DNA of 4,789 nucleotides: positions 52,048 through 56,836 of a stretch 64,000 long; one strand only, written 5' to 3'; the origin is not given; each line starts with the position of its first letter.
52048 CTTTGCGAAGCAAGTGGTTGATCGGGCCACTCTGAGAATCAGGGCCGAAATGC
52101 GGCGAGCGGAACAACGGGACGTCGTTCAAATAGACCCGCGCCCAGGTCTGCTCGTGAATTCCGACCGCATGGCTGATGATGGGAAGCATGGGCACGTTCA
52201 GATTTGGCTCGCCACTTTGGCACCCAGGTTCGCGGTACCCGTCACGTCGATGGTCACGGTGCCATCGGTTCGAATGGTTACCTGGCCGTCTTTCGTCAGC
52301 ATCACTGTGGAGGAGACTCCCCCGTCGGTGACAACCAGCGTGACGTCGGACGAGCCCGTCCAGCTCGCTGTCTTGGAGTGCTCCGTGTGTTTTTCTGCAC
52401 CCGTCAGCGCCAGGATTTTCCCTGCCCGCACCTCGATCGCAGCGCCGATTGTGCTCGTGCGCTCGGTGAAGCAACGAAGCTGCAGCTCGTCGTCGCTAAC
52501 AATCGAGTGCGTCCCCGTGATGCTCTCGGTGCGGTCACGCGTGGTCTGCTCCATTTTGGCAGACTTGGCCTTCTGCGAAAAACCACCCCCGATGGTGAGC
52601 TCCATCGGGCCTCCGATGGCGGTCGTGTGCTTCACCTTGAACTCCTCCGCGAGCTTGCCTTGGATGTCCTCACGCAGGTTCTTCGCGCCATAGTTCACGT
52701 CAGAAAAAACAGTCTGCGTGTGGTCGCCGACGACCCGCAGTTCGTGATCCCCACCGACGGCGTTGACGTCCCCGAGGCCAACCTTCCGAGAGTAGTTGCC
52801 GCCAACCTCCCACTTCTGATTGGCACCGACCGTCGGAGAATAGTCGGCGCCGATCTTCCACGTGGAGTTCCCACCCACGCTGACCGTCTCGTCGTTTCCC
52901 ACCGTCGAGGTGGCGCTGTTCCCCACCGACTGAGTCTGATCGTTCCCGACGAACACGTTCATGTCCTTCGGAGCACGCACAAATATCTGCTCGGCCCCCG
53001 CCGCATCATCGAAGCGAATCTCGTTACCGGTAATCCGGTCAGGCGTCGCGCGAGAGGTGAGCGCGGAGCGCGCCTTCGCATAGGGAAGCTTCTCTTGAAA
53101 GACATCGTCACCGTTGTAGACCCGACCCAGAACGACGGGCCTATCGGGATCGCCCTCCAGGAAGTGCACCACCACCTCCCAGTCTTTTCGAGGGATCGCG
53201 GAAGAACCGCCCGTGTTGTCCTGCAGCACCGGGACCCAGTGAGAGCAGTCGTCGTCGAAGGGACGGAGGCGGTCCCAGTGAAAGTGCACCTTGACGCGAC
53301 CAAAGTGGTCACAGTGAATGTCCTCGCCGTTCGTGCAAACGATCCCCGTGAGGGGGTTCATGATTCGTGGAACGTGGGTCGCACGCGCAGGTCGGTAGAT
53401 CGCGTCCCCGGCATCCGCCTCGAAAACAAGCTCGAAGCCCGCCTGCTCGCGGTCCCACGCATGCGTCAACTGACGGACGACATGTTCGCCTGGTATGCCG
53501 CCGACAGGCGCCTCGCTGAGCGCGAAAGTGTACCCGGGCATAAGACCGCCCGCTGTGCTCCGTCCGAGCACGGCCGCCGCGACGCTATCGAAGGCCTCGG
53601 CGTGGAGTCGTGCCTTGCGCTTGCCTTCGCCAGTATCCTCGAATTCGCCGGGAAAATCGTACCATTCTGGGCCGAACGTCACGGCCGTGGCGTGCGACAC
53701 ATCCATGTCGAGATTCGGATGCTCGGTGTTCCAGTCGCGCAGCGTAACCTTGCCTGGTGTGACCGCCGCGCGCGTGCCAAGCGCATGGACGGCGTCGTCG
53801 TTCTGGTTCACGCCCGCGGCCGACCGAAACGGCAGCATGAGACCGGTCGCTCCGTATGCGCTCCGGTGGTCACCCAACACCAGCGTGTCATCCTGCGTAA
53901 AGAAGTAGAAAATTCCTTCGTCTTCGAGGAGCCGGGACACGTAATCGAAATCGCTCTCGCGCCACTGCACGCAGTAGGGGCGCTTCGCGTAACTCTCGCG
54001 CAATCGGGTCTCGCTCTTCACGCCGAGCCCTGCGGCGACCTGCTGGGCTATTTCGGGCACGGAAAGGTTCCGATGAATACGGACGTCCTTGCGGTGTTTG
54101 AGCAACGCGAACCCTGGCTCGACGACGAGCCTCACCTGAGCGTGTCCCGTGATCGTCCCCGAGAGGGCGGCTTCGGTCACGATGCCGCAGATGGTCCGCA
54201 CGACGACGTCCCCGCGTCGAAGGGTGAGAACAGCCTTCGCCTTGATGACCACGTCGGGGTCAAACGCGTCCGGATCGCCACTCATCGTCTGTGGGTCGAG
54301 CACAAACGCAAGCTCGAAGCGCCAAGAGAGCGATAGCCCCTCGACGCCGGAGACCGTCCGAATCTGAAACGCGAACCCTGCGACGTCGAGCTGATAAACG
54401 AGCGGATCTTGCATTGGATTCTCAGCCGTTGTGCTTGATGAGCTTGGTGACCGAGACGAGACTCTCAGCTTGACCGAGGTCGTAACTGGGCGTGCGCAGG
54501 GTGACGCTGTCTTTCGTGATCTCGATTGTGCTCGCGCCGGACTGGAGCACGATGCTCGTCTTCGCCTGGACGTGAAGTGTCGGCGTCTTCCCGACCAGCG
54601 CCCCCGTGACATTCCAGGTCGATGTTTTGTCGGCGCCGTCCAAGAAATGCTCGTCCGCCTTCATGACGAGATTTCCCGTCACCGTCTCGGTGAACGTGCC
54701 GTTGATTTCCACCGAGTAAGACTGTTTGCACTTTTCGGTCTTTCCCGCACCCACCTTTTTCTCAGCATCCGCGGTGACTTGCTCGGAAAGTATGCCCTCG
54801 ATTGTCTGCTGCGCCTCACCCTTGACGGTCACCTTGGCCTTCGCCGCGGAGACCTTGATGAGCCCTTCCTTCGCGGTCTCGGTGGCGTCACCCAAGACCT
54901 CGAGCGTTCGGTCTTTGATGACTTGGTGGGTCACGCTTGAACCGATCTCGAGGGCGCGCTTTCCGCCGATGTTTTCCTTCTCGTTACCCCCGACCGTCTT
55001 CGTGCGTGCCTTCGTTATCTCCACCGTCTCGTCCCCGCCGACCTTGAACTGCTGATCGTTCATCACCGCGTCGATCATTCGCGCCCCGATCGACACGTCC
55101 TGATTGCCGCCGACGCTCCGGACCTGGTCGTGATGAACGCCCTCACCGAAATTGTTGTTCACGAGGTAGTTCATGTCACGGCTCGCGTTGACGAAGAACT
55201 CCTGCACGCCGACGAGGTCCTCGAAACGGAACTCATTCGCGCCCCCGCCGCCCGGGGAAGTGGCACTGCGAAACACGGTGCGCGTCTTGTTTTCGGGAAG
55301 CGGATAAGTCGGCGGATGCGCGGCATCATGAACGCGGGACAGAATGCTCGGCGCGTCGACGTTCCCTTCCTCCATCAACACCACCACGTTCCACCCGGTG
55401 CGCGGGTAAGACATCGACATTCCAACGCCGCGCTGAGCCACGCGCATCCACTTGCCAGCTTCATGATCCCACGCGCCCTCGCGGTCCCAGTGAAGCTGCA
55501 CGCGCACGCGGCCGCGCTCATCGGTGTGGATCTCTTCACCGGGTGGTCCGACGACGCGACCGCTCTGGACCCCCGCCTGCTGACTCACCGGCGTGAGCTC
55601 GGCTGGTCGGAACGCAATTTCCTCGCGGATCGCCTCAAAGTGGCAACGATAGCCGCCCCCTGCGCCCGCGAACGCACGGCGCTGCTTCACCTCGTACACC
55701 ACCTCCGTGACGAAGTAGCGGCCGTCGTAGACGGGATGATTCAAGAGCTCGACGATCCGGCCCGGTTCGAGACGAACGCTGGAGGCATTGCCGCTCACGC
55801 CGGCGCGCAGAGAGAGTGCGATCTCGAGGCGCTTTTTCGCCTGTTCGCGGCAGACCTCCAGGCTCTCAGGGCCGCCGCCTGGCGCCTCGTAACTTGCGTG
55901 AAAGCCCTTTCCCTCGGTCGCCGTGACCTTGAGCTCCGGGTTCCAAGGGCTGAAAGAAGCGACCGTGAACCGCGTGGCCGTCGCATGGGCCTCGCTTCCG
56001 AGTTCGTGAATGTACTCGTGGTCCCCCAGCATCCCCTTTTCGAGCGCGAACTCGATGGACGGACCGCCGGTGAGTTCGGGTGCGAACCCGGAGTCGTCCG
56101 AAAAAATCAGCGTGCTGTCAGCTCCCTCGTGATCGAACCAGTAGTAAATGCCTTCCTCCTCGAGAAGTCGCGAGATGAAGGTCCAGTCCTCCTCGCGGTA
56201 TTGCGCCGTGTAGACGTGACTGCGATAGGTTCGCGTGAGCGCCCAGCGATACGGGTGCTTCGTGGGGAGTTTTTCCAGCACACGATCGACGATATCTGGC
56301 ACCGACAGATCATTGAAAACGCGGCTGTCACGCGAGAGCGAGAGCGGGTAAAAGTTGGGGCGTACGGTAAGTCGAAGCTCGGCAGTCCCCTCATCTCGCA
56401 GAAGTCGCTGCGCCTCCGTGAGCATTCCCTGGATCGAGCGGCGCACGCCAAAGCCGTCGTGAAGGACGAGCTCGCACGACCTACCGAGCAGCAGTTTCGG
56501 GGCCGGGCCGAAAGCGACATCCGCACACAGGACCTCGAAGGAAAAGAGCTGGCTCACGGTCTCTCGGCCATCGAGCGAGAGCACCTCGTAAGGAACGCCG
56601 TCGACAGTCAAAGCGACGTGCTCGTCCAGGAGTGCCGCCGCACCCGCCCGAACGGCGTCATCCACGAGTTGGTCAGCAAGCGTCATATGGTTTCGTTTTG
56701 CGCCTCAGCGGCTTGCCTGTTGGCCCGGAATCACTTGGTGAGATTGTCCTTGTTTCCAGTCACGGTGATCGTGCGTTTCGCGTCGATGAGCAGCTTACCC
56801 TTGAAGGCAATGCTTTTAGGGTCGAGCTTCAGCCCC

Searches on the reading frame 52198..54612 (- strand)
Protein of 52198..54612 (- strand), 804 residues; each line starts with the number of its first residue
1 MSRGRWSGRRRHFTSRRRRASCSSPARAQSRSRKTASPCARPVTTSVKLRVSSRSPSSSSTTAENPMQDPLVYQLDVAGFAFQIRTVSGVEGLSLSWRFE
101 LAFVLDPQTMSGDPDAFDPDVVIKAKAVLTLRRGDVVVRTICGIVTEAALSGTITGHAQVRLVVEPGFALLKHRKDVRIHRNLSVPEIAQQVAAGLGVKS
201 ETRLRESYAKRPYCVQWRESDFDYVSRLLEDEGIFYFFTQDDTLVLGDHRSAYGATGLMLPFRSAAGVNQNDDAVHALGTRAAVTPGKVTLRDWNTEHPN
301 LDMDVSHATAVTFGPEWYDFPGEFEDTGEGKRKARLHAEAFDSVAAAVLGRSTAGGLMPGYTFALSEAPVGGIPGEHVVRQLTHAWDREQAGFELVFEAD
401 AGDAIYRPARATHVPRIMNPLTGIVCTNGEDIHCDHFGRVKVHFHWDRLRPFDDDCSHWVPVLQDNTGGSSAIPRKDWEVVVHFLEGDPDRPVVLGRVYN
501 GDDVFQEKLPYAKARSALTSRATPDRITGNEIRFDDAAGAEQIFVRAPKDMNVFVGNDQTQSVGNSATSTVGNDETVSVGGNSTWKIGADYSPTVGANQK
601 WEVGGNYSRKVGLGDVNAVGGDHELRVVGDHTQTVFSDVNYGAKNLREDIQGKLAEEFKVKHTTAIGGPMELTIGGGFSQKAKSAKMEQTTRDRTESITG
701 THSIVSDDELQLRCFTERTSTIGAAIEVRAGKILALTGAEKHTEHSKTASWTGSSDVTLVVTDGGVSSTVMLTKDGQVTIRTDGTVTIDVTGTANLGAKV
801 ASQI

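Call 9: search_protein_families(library=pfam, proteins=[window:52198-54612:-])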
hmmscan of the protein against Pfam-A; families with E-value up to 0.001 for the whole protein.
window:52198-54612:- (804 aa): 4 families
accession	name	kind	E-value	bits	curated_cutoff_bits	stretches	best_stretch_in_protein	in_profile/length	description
PF05954.17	Phage_GPD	-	5.4e-70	236.4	30.1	1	91-387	2-302/305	Phage tail baseplate hub (GPD)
PF22178.3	Gp5_trimer_C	-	6.4e-27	94.4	30.9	1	516-627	1-112/112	Bacteriophage T4 gp5 C-terminal trimerisation domain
PF04717.18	Phage_base_V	-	5.6e-08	33.5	23.8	1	435-499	12-75/75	Type VI secretion system/phage-baseplate injector OB domain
PF06715.18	Gp5_C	-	0.00025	21.4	20.4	0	558-580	2-24/24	Gp5 C-terminal repeat (3 copies)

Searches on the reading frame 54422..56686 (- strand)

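Call 9: search_protein_families(library=pfam, proteins=[window:54422-56686:-])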
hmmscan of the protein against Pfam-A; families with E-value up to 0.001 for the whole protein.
window:54422-56686:- (754 aa): 4 families
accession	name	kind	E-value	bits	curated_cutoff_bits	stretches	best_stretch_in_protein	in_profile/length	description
PF05954.17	Phage_GPD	-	1.4e-61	208.7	30.1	1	41-335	1-303/305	Phage tail baseplate hub (GPD)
PF22178.3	Gp5_trimer_C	-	2.5e-31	108.6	30.9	2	471-581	2-112/112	Bacteriophage T4 gp5 C-terminal trimerisation domain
PF06715.18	Gp5_C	-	8.1e-05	22.9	20.4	0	561-574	11-24/24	Gp5 C-terminal repeat (3 copies)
PF04717.18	Phage_base_V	-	0.00012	22.7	23.8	1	387-450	10-72/75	Type VI secretion system/phage-baseplate injector OB domain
